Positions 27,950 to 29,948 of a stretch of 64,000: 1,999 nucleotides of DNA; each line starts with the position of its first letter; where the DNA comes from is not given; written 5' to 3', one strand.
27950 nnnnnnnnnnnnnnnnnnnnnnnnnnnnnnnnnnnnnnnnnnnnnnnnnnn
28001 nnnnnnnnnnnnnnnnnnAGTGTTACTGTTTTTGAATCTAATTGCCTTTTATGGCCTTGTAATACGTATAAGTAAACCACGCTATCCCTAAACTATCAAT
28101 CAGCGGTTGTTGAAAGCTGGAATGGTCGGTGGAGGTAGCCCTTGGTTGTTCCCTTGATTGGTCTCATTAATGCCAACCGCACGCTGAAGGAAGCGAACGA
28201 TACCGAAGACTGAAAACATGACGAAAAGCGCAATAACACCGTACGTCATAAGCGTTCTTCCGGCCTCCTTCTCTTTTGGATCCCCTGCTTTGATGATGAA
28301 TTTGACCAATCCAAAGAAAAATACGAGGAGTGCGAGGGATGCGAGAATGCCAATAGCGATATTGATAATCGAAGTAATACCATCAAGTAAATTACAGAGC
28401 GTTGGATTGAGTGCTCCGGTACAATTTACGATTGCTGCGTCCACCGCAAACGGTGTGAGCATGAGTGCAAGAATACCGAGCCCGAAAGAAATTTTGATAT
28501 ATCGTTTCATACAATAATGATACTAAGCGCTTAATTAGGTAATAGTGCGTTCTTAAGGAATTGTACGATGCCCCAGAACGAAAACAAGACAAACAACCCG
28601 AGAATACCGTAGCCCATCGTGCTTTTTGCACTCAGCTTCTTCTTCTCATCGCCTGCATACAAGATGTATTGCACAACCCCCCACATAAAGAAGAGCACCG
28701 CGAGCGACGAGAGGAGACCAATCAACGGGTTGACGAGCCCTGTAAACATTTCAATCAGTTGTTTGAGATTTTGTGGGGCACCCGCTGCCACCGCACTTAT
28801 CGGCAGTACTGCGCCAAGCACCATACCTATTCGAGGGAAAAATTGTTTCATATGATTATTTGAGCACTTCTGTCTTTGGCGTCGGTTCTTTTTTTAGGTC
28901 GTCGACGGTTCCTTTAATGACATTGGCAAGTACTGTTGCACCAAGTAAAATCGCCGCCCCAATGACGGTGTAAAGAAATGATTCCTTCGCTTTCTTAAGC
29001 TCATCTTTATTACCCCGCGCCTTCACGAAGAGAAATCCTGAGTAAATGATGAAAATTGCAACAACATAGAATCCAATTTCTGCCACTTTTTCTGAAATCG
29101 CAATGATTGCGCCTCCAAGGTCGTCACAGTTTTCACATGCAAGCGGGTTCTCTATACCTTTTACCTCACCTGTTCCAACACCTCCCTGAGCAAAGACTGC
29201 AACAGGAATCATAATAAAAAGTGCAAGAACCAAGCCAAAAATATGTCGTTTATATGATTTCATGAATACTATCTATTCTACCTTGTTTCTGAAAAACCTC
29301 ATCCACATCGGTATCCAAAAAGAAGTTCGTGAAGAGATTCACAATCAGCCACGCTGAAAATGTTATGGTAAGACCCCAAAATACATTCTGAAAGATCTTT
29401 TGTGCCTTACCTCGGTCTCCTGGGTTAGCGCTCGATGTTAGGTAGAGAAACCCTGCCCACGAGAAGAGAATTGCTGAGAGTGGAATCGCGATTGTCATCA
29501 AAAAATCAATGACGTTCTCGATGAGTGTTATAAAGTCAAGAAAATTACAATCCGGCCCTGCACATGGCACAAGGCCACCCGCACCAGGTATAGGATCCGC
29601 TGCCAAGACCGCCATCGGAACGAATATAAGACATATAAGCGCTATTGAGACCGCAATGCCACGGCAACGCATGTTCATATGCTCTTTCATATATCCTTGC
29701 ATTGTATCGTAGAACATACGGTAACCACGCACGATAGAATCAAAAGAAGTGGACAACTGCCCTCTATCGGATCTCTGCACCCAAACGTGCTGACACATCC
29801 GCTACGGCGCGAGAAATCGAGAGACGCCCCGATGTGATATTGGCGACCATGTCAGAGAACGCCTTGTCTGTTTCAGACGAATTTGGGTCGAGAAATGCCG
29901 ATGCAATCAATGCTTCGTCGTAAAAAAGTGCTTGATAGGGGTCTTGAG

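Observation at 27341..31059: Tandem array of seven divergent pilin-like small two-TM proteins behind a solute-binding protein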

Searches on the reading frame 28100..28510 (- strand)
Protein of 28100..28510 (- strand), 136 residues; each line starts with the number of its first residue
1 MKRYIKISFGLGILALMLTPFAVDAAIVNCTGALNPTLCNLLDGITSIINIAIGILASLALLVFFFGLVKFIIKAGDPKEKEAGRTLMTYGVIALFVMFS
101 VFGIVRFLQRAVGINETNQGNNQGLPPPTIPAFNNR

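Call 3: search_protein_families(library=pfam, proteins=[window:28100-28510:-], max_evalue=1)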
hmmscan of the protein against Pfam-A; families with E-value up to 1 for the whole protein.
window:28100-28510:- (136 aa): 8 families
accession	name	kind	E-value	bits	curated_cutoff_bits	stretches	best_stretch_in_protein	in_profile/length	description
PF18895.5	T4SS_pilin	-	1e-07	32.4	26.6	1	47-108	11-71/71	Type IV secretion system pilin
PF12725.13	DUF3810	-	0.0072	16.2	28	1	34-102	5-76/311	Protein of unknown function (DUF3810)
PF01036.24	Bac_rhodopsin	-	0.019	14.9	24.6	1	46-118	123-196/224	Bacteriorhodopsin-like protein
PF02656.20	DUF202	-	0.02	15.8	23.4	1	58-111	17-66/68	Domain of unknown function (DUF202)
PF25592.1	DUF7937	-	0.024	13.9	31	1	45-117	171-238/402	Domain of unknown function (DUF7937)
PF04277.18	OAD_gamma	-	0.2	12.8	27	1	56-83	15-42/76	Oxaloacetate decarboxylase, gamma chain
PF10642.14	Tom5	-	0.2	12.1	26.1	0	8-26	26-44/46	Mitochondrial import receptor subunit or translocase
PF14960.11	ATP_synth_reg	-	0.32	11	25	0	86-99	30-43/50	ATP synthase regulation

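Call 48: search_protein_families(library=ncbifam, proteins=[window:28100-28510:-], max_evalue=0.01)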
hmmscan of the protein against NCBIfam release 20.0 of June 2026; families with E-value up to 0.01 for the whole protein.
window:28100-28510:- (136 aa): 1 family
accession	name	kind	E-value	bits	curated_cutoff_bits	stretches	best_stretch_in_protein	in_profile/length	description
NF045849.1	ICE_MMCAP2_0565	equivalog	8.2e-06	25.4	40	1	41-107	9-75/80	Mbov_0395 family pilin-like conjugal transfer protein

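Call 69: search_protein_families(library=phrogs, proteins=[window:28100-28510:-], max_evalue=0.01)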
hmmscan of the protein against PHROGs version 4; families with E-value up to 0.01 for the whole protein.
window:28100-28510:- (136 aa): 0 families

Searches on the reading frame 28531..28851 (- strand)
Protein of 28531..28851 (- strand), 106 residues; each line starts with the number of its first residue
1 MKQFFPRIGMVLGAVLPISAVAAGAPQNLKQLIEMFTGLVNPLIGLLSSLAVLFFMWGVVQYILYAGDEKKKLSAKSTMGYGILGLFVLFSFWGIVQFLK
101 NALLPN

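Call 3: search_protein_families(library=pfam, proteins=[window:28531-28851:-], max_evalue=1)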
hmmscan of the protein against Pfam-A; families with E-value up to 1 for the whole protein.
window:28531-28851:- (106 aa): 4 families
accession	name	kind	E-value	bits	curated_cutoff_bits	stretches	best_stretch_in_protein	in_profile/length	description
PF18895.5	T4SS_pilin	-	3.9e-10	40.1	26.6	1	38-99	11-71/71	Type IV secretion system pilin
PF00520.37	Ion_trans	-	0.012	15.2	25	1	28-100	114-195/241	Ion transport protein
PF11028.14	TMEM260-like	-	0.031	14.5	24.2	1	32-87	36-94/179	Protein O-mannosyl-transferase TMEM260-like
PF11902.13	DUF3422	-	0.17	11.5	25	1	47-102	363-417/418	Protein of unknown function (DUF3422)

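Call 48: search_protein_families(library=ncbifam, proteins=[window:28531-28851:-], max_evalue=0.01)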
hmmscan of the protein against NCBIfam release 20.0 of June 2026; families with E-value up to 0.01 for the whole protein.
window:28531-28851:- (106 aa): 1 family
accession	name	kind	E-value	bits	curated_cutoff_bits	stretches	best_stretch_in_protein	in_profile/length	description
NF045849.1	ICE_MMCAP2_0565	equivalog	0.0002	21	40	1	32-101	9-78/80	Mbov_0395 family pilin-like conjugal transfer protein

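Call 69: search_protein_families(library=phrogs, proteins=[window:28531-28851:-], max_evalue=0.01)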
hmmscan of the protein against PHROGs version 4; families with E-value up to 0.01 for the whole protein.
window:28531-28851:- (106 aa): 0 families

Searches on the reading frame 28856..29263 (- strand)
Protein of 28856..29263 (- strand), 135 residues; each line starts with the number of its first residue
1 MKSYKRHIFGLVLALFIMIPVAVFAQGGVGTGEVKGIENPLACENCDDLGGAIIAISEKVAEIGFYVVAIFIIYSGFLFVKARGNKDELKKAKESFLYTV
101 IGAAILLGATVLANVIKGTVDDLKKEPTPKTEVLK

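Call 3: search_protein_families(library=pfam, proteins=[window:28856-29263:-], max_evalue=1)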
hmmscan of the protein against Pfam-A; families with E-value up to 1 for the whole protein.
window:28856-29263:- (135 aa): 7 families
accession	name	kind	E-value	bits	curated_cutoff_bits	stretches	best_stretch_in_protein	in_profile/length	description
PF18895.5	T4SS_pilin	-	2.7e-06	27.8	26.6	1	56-116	12-71/71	Type IV secretion system pilin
PF04956.18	TrbC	-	2.3e-05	25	27.9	1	6-115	11-97/98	TrbC/VIRB2 pilin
PF13268.11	DUF4059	-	0.0036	18.1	25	1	68-106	18-56/72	Protein of unknown function (DUF4059)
PF01757.29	Acyl_transf_3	-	0.024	14.1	31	1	62-108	42-88/326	Acyltransferase domain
PF14147.11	Spore_YhaL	-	0.055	13.6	27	1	66-84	6-24/52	Sporulation protein YhaL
PF00746.26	Gram_pos_anchor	-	0.074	13.5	20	0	97-113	19-35/43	LPXTG cell wall anchor motif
PF13520.12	AA_permease_2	-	0.33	10.3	27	0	60-115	354-406/427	Amino acid permease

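Call 48: search_protein_families(library=ncbifam, proteins=[window:28856-29263:-], max_evalue=0.01)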
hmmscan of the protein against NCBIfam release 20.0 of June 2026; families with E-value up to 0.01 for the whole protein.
window:28856-29263:- (135 aa): 1 family
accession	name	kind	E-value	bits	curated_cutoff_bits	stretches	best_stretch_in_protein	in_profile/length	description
NF045849.1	ICE_MMCAP2_0565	equivalog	0.0024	17.5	40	1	63-120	23-80/80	Mbov_0395 family pilin-like conjugal transfer protein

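Call 68: search_protein_families(library=padloc, proteins=[window:28856-29263:-], max_evalue=0.01)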
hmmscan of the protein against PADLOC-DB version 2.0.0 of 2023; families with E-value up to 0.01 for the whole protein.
window:28856-29263:- (135 aa): 0 families

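Call 69: search_protein_families(library=phrogs, proteins=[window:28856-29263:-], max_evalue=0.01)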
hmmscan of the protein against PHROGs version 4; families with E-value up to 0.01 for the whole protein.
window:28856-29263:- (135 aa): 0 families

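Call 79: search_dna_similar(query=window:28856-29263:-, collection=plasmids, mode=protein, max_evalue=1, max_rows=15)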
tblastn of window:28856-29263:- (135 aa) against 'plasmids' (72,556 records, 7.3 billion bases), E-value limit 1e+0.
No match.

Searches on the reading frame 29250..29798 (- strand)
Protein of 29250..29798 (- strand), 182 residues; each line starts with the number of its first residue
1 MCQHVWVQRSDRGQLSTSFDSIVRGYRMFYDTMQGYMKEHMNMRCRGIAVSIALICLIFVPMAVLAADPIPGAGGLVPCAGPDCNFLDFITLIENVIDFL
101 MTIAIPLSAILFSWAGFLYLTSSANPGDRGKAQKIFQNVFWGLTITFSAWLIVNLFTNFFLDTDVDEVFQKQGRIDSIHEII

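Call 3: search_protein_families(library=pfam, proteins=[window:29250-29798:-], max_evalue=1)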
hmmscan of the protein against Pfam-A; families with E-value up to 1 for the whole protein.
window:29250-29798:- (182 aa): 3 families
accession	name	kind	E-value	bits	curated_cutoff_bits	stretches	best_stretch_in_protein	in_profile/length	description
PF18895.5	T4SS_pilin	-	1.6e-08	35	26.6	1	91-156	7-71/71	Type IV secretion system pilin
PF06127.16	Mpo1-like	-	0.017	15.7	24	1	28-116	3-61/95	2-hydroxy-palmitic acid dioxygenase Mpo1-like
PF16481.10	DUF5058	-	0.079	13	28.2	1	131-171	108-148/222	Domain of unknown function (DUF5058)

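Call 48: search_protein_families(library=ncbifam, proteins=[window:29250-29690:-], max_evalue=0.01)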
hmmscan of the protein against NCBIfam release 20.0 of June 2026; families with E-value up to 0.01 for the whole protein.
window:29250-29690:- (146 aa): 1 family
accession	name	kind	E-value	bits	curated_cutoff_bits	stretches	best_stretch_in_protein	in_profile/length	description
NF045849.1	ICE_MMCAP2_0565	equivalog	0.00097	18.8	40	1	56-122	12-78/80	Mbov_0395 family pilin-like conjugal transfer protein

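Call 68: search_protein_families(library=padloc, proteins=[window:29250-29690:-], max_evalue=0.01)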
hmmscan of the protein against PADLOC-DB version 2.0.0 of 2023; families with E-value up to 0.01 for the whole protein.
window:29250-29690:- (146 aa): 0 families

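Call 69: search_protein_families(library=phrogs, proteins=[window:29250-29690:-], max_evalue=0.01)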
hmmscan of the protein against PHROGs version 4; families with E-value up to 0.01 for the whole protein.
window:29250-29690:- (146 aa): 0 families
